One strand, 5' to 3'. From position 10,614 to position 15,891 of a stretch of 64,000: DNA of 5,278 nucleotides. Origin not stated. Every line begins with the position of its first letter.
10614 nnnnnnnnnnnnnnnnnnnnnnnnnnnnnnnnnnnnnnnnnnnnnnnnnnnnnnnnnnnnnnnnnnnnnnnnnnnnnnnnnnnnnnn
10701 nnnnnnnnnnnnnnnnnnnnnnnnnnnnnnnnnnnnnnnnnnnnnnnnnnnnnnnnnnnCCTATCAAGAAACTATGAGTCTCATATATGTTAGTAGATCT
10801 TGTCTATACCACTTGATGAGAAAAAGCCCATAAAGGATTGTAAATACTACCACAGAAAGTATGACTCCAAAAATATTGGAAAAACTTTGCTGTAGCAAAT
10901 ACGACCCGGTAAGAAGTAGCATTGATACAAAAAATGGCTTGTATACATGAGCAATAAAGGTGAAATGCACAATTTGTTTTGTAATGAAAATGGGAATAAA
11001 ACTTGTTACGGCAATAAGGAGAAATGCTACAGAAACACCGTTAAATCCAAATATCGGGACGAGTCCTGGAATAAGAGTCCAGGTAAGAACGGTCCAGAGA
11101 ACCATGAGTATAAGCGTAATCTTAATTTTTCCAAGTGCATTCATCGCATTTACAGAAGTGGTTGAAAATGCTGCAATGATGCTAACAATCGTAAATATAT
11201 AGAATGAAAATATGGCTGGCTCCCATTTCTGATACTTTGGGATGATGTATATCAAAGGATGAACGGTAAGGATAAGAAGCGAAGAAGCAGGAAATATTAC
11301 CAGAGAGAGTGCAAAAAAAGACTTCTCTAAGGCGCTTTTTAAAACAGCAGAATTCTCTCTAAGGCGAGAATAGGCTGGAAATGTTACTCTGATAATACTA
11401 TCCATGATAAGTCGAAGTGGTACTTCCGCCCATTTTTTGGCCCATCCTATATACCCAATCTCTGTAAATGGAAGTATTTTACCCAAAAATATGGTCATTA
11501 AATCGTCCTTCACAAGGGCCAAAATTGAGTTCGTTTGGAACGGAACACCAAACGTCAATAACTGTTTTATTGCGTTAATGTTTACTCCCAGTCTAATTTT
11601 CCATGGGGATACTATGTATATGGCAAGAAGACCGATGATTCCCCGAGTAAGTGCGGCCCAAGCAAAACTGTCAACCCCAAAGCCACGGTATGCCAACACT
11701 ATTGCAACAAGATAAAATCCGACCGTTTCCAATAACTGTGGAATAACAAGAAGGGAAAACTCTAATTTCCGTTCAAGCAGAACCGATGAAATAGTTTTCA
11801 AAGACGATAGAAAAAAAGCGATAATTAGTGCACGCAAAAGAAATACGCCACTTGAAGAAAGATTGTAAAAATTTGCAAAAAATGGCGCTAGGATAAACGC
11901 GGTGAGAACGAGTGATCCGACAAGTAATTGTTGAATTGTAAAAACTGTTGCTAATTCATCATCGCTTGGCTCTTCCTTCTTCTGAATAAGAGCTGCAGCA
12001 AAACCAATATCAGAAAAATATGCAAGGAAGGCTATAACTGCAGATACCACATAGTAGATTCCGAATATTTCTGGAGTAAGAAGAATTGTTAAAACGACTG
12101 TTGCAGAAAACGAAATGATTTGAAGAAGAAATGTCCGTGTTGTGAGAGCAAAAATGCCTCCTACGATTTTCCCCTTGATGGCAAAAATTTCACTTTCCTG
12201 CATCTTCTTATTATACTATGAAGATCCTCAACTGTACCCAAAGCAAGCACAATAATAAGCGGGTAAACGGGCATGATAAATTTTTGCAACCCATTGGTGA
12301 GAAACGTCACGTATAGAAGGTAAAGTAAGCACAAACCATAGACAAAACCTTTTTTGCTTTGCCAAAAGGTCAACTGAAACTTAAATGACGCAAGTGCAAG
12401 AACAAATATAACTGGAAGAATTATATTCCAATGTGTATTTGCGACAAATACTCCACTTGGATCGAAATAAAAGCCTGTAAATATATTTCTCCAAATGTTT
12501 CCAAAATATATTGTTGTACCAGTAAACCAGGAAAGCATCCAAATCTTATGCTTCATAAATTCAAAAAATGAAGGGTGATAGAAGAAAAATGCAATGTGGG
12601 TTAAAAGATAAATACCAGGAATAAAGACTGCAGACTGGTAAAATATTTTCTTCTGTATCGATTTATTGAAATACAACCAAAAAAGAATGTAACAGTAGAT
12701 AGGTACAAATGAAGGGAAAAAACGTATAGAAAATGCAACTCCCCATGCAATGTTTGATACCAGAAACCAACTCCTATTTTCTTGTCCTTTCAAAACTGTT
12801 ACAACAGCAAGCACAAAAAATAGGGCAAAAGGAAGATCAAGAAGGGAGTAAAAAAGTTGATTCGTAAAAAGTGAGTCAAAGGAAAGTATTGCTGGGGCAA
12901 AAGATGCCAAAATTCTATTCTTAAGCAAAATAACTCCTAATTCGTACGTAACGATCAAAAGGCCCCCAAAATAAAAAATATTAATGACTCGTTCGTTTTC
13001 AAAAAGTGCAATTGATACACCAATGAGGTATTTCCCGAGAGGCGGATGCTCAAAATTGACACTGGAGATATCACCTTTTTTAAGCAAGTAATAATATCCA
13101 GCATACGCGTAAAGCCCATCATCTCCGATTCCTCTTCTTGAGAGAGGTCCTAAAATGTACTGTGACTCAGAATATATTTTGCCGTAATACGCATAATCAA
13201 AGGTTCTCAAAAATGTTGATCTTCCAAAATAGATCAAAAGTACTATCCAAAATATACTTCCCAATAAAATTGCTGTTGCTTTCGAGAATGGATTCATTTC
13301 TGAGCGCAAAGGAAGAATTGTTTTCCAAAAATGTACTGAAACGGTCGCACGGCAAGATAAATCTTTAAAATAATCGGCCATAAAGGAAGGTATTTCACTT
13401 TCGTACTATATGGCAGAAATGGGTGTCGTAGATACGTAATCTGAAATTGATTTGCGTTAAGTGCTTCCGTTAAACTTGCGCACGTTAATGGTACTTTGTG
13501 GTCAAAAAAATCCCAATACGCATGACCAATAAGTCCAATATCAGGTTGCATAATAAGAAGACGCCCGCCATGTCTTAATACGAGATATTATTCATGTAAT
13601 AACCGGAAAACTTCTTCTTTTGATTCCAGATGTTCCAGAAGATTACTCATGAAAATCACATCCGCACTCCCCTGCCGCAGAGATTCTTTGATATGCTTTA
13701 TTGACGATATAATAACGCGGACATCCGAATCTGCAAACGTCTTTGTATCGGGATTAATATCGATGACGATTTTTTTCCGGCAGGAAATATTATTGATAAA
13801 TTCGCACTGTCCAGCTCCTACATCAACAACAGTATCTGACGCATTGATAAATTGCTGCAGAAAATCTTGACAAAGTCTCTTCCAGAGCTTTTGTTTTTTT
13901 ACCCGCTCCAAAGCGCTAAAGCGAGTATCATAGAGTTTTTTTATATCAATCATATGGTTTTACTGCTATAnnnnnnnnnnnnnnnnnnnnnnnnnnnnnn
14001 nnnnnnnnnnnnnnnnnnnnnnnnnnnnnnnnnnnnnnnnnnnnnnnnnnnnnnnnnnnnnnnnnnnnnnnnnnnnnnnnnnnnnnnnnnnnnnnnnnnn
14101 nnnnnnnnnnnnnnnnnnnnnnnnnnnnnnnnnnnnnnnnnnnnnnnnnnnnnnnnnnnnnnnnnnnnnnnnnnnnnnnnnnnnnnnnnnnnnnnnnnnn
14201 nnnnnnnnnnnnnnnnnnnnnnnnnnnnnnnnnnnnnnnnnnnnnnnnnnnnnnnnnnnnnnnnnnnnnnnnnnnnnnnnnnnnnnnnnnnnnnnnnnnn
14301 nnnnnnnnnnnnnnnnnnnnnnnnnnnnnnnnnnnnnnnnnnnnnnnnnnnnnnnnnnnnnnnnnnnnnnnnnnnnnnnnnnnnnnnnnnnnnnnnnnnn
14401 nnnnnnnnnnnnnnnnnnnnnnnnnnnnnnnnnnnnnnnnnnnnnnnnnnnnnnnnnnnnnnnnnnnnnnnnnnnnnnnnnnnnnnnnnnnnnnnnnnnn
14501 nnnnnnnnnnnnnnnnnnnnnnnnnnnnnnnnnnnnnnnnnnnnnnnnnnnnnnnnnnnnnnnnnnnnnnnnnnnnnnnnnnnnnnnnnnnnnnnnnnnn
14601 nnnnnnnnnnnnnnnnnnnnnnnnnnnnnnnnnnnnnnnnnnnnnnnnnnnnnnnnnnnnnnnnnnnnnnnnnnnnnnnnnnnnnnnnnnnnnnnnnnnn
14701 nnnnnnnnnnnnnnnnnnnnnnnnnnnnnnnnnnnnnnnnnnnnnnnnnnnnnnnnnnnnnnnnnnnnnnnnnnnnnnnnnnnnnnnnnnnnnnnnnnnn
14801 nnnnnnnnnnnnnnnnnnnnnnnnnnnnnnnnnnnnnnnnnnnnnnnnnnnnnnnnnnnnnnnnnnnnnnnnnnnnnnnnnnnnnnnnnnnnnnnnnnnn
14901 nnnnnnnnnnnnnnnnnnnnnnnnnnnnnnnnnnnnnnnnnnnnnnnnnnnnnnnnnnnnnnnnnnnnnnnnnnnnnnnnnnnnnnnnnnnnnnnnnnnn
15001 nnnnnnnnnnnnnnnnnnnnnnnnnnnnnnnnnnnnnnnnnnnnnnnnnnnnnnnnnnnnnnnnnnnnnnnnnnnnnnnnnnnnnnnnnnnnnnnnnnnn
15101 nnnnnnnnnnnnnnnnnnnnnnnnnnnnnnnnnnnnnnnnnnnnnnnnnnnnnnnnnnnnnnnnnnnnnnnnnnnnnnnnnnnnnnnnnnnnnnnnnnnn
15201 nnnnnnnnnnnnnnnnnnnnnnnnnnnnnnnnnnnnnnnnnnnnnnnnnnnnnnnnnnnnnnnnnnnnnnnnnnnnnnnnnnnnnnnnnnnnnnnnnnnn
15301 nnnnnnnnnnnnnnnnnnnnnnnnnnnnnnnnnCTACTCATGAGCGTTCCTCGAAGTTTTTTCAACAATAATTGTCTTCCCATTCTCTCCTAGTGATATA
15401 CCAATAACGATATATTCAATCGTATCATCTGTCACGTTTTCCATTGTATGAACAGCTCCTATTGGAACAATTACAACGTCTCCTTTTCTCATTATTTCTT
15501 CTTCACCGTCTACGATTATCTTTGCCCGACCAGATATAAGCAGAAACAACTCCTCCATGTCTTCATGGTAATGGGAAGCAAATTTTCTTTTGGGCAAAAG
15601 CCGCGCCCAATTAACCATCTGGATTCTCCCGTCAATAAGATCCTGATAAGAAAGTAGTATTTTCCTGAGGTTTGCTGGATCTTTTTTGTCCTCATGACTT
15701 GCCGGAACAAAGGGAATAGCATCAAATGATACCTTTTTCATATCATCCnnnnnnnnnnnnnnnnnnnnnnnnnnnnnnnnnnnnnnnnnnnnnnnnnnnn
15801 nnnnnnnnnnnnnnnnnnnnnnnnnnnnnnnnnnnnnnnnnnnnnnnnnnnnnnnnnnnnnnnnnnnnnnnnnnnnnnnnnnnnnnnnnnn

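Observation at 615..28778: Exceptional density of GT-C membrane glycosyltransferases paired with polyprenol-phosphate sugar synthases and GtrA (multiple Gtr-like three-component modules)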

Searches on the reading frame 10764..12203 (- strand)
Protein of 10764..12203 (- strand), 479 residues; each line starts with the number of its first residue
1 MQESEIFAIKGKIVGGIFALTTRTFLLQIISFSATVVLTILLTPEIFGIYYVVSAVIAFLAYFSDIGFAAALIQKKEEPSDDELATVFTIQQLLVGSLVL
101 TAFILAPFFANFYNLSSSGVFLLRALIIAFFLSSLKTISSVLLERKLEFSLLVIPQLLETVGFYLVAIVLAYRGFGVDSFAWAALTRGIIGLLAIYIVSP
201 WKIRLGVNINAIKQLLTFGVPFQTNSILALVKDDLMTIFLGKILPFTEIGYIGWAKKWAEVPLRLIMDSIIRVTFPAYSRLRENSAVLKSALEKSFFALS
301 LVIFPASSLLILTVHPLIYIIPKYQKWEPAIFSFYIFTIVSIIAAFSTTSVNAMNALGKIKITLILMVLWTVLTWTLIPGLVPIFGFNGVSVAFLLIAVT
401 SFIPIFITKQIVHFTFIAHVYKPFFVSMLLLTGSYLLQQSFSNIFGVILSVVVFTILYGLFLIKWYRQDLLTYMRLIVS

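Call 3: search_protein_families(library=pfam, proteins=[window:10764-12203:-], max_evalue=0.01)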
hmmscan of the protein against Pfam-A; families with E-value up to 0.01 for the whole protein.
window:10764-12203:- (479 aa): 2 families
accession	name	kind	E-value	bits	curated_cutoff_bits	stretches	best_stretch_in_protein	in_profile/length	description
PF13440.11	Polysacc_synt_3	-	4.5e-52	177.6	23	1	37-321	1-283/293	Polysaccharide biosynthesis protein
PF01943.22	Polysacc_synt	-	5.3e-23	82.2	28.2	1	15-281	3-273/274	Polysaccharide biosynthesis protein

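Call 89: search_protein_families(library=ncbifam, proteins=[window:10764-12203:-], max_evalue=1e-30)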
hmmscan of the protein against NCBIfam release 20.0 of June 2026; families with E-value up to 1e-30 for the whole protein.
window:10764-12203:- (479 aa): 2 families
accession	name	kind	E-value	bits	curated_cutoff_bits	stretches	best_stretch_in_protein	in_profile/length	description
NF007773.0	PRK10459.1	equivalog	2.4e-32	112.6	273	1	10-465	4-466/492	MOP flippase family protein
NF058658.1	Oglyco_Wzx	exception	3e-32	112.3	720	1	8-463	5-461/478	O-glycosylation flippase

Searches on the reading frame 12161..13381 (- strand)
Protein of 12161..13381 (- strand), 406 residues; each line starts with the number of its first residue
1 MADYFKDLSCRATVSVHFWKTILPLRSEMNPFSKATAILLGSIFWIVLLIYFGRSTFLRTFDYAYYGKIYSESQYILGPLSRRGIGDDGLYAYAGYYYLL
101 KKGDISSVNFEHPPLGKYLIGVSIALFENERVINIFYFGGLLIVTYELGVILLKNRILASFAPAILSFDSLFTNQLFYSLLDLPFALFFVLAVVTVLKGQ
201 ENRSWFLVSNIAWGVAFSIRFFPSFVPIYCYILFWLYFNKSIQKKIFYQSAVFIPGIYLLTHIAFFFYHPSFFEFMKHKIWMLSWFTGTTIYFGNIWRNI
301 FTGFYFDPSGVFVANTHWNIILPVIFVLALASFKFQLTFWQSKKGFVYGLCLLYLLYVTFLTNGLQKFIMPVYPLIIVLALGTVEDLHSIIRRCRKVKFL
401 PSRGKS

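Call 3: search_protein_families(library=pfam, proteins=[window:12161-13381:-], max_evalue=0.01)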
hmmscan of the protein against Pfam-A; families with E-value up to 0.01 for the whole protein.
window:12161-13381:- (406 aa): 1 family
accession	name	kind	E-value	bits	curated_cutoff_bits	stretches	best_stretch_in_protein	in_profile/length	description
PF02366.24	PMT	-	0.0012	18.8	22.7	1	131-266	86-237/245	Dolichyl-phosphate-mannose-protein mannosyltransferase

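Call 10: search_protein_families(library=ncbifam, proteins=[window:12161-13381:-], max_evalue=1)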
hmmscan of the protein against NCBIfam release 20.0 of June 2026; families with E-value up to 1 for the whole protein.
window:12161-13381:- (406 aa): 0 families

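Call 64: search_solved_structures(query=A5, max_evalue=1)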
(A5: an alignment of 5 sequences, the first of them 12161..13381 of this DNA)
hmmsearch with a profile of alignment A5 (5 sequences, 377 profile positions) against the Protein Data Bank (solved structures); distinct sequences matched with E-value up to 1: 0.

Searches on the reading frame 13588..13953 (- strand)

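Call 4: search_protein_families(library=pfam, proteins=[window:13588-13953:-], max_evalue=0.01)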
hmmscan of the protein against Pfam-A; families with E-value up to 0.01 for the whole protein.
window:13588-13953:- (121 aa): 5 families
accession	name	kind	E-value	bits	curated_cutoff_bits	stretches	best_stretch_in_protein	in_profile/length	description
PF13489.12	Methyltransf_23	-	1.4e-05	25.3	27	1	26-120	7-105/164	Methyltransferase domain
PF08241.18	Methyltransf_11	-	1.5e-05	26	21.2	1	43-117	1-81/95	Methyltransferase domain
PF13847.12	Methyltransf_31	-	0.0011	19.1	27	1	38-119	3-97/145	Methyltransferase domain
PF08242.18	Methyltransf_12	-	0.0015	19.6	30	1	44-119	2-88/98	Methyltransferase domain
PF13649.12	Methyltransf_25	-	0.0026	18.8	27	1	42-117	1-87/97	Methyltransferase domain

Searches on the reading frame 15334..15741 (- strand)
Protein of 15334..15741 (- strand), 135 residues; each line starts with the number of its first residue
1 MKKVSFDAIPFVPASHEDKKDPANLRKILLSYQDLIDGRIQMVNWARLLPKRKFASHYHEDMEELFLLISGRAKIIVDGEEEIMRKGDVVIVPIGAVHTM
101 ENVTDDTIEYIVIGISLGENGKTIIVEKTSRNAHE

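Call 4: search_protein_families(library=pfam, proteins=[window:15334-15741:-], max_evalue=0.01)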
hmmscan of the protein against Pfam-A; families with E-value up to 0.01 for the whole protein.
window:15334-15741:- (135 aa): 8 families
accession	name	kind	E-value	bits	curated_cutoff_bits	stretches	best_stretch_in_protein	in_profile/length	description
PF07883.17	Cupin_2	-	1.1e-16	60.8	27.2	1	46-113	3-69/70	Cupin domain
PF01050.24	MannoseP_isomer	-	4.1e-07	30.6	23.6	1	32-113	19-100/116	Mannose-6-phosphate isomerase C-terminal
PF00190.28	Cupin_1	-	1e-06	28.8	22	1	56-120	48-120/151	Cupin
PF02311.25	AraC_binding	-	2.6e-05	24.4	21.1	1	50-117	12-78/135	AraC-like ligand binding domain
PF12973.13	Cupin_7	-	6e-05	23.2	27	1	42-111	34-98/105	ChrR Cupin-like domain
PF05899.18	Cupin_3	-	0.00029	20.9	23.5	1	53-100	18-64/74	EutQ-like cupin domain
PF14667.12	Polysacc_synt_C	-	0.0037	17.8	28.7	0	55-108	32-93/111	Polysaccharide biosynthesis C-terminal domain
PF06249.18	EutQ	-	0.0091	16.2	21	0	56-97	89-130/152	Ethanolamine utilisation protein EutQ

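Call 13: search_protein_families(library=ncbifam, proteins=[window:15334-15741:-], max_evalue=0.001)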
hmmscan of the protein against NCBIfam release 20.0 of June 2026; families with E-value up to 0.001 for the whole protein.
window:15334-15741:- (135 aa): 3 families
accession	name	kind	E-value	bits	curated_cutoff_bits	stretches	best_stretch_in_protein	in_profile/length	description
TIGR01479.1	GMP_PMI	equivalog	4.9e-06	25.6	372.95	1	33-113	367-447/467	mannose-1-phosphate guanylyltransferase/mannose-6-phosphate isomerase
NF012004.0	PRK15460.1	equivalog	5.1e-05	22.1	859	1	48-111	392-455/478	mannose-1-phosphate guanyltransferase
TIGR02272.1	gentisate_1_2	equivalog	0.00038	19.5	442.1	1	49-108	90-149/336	gentisate 1,2-dioxygenase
